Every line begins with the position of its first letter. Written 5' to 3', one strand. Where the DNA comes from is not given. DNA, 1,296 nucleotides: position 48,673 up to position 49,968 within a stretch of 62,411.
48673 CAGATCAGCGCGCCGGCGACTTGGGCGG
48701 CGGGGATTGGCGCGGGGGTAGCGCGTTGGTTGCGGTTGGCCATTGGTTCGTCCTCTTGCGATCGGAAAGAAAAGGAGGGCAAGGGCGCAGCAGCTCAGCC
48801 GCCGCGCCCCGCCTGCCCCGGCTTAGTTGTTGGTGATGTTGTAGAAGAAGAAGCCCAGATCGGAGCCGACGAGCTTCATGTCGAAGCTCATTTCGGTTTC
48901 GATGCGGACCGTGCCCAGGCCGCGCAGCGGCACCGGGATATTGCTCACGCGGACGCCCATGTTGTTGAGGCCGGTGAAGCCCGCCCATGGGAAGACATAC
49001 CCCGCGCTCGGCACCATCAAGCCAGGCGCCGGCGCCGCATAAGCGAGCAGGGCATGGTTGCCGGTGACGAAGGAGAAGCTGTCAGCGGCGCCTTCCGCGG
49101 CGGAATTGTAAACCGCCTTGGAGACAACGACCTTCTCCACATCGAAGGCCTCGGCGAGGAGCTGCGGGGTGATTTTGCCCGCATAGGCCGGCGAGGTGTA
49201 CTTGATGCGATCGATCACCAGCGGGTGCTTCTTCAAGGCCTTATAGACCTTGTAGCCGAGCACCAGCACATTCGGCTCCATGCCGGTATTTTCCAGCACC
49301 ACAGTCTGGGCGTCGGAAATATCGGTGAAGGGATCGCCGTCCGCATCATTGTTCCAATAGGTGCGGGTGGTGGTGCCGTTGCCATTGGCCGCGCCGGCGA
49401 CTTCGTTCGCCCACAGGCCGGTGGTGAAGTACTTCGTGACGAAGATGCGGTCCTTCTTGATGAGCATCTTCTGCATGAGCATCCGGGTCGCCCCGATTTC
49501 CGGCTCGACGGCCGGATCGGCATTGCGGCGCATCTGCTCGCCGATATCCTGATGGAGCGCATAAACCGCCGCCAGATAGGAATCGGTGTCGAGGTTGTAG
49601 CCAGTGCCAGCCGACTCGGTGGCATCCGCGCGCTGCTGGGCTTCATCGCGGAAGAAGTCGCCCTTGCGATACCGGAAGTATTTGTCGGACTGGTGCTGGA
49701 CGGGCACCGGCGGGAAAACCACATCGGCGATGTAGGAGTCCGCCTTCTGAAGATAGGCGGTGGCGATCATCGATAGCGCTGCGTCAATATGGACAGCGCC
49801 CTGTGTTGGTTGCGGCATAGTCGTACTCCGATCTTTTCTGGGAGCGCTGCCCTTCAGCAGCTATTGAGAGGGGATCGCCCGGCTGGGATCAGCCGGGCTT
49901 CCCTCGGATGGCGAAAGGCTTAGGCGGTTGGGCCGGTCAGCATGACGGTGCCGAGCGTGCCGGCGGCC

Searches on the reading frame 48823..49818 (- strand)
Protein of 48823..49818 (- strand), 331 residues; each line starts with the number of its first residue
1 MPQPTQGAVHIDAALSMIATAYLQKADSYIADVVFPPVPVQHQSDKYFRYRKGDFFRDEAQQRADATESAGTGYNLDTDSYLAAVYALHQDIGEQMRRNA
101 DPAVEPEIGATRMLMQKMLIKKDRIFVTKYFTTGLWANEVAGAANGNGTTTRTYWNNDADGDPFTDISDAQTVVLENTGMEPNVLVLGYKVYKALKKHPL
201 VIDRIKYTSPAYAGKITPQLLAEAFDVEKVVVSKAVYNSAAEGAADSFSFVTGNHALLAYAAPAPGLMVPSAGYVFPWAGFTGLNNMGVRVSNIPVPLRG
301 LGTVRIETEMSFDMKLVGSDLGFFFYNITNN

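Call 11: search_protein_families(library=phrogs, proteins=[window:48823-49818:-], max_evalue=0.00001)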
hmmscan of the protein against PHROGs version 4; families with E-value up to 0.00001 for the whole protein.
window:48823-49818:- (331 aa): 2 families
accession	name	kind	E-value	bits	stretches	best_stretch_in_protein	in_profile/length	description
phrog_1005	-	head and packaging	1.4e-84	285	1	1-328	2-313/315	major head protein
phrog_29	-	head and packaging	5.7e-09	36.6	1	147-238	183-275/439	major head protein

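Call 26: search_dna_similar(query=window:48823-49818:-, collection=phages, mode=protein, max_rows=15)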
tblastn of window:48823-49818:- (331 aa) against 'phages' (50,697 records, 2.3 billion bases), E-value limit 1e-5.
Records with a match: 181; places in all: 181; records where one place covers at least 80% of the query: 157.
Best place of each record, by identity: <60% 181.
By first word of the organism name: Vibrio 64; Pseudomonas 23; Arthrobacter 14; Rhizobium 11; Klebsiella 9; Salmonella 9; Burkholderia 9; Roseobacter 6; Proteus 5; Escherichia 4; and 18 more.
By host as written in the record: Vibrio lentus 38; - 23; Pseudomonas aeruginosa 15; Arthrobacter sp. ATCC 21022 11; Klebsiella pneumoniae 7; Vibrio splendidus 6; Vibrio crassostreae 5; Burkholderia sp. 5; and 51 more.
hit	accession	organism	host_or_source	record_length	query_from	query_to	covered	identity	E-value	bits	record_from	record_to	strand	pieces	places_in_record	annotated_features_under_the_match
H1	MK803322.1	Pseudomonas phage RSP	Pseudomonas aeruginosa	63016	3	328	98%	42.5%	6e-71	244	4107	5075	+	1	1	capsid related protein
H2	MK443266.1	Pseudomonas phage RSP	Pseudomonas aeruginosa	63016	3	328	98%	42.5%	6e-71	244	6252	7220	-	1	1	record has no annotation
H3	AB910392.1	Pseudomonas phage KPP23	Pseduomonas aeruginosa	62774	3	328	98%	42.5%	7e-71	244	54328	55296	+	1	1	major capsid protein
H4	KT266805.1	Roseobacter phage RDJL Phi 2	Roseobacter denitrificans OCh114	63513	1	328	99%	42.0%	3e-67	234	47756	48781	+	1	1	capsid related protein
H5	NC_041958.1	Roseobacter phage RDJL Phi 2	Roseobacter denitrificans OCh114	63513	1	328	99%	42.0%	3e-67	234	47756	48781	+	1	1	major head protein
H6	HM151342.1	Roseobacter phage RDJL Phi 1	Roseobacter denitrificans OCh114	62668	1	328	99%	41.7%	6e-67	233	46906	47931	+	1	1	capsid related protein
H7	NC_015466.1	Roseobacter phage RDJL Phi 1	Roseobacter denitrificans OCh114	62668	1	328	99%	41.7%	6e-67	233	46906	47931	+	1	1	major head protein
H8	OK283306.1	Roseobacter phage RDJL6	Roseobacter denitrificans OCh 114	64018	1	328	99%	41.2%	6e-66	230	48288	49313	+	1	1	capsid related protein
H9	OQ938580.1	Arthrobacter phage Ottawa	Arthrobacter globiformis B-2979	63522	1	322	97%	41.3%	3e-71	245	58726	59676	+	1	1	100: major capsid protein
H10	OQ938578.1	Arthrobacter phage Kharcho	Arthrobacter globiformis B-2979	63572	1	322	97%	41.3%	3e-71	245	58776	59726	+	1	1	100: major capsid protein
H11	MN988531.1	Rhizobium phage RHph_Y5A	Rhizobium phaseoli N161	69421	7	325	96%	40.8%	4e-60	213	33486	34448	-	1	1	major capsid protein E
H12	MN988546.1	Rhizobium phage RHph_Y2_4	Rhizobium phaseoli Y2_4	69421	7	325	96%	40.8%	4e-60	213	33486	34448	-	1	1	major capsid protein E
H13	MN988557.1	Rhizobium phage RHph_Y52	Rhizobium phaseoli IE6794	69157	7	325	96%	40.8%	4e-60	213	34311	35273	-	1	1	major capsid protein E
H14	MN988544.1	Rhizobium phage RHph_Y21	Rhizobium phaseoli N841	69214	7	325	96%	40.8%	4e-60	213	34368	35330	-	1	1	major capsid protein E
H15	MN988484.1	Rhizobium phage RHph_Y60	Rhizobium etli TAL182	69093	7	325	96%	40.5%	2e-59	211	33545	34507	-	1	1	major capsid protein E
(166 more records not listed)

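Call 60: find_homologous_proteins(query=window:48823-49815:-, max_evalue=1e-30)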
Query window:48823-49815:- (330 aa): 1924 proteins with E <= 1e-30 among 3881 candidates; the best 120 are listed.
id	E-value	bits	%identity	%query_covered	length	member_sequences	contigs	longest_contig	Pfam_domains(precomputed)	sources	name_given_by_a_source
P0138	3.5e-219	744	100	100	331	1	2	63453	-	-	-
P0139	8.3e-203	691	92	100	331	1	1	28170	PF03864.23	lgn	-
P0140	4.1e-198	675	89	100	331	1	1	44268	-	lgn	-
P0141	1.4e-197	673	89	100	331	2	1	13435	-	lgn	-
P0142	1.5e-170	585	77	99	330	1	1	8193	-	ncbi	-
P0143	2.3e-166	571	76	99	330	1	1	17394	-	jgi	jgi:hypothetical protein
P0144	1.9e-164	565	74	99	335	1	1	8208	-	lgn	-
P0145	2.6e-164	564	74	99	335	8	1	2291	-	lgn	-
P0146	1.9e-160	551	73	99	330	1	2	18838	-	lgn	-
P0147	9.6e-151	520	69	99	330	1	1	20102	-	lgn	-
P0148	2.7e-150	518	69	99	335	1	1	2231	-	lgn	-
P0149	2.6e-149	515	67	100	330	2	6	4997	-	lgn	-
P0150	1.0e-148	513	67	99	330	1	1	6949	-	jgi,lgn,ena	-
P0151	2.3e-148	512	67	100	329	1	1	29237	-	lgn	-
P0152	3.9e-148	511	68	100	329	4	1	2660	-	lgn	-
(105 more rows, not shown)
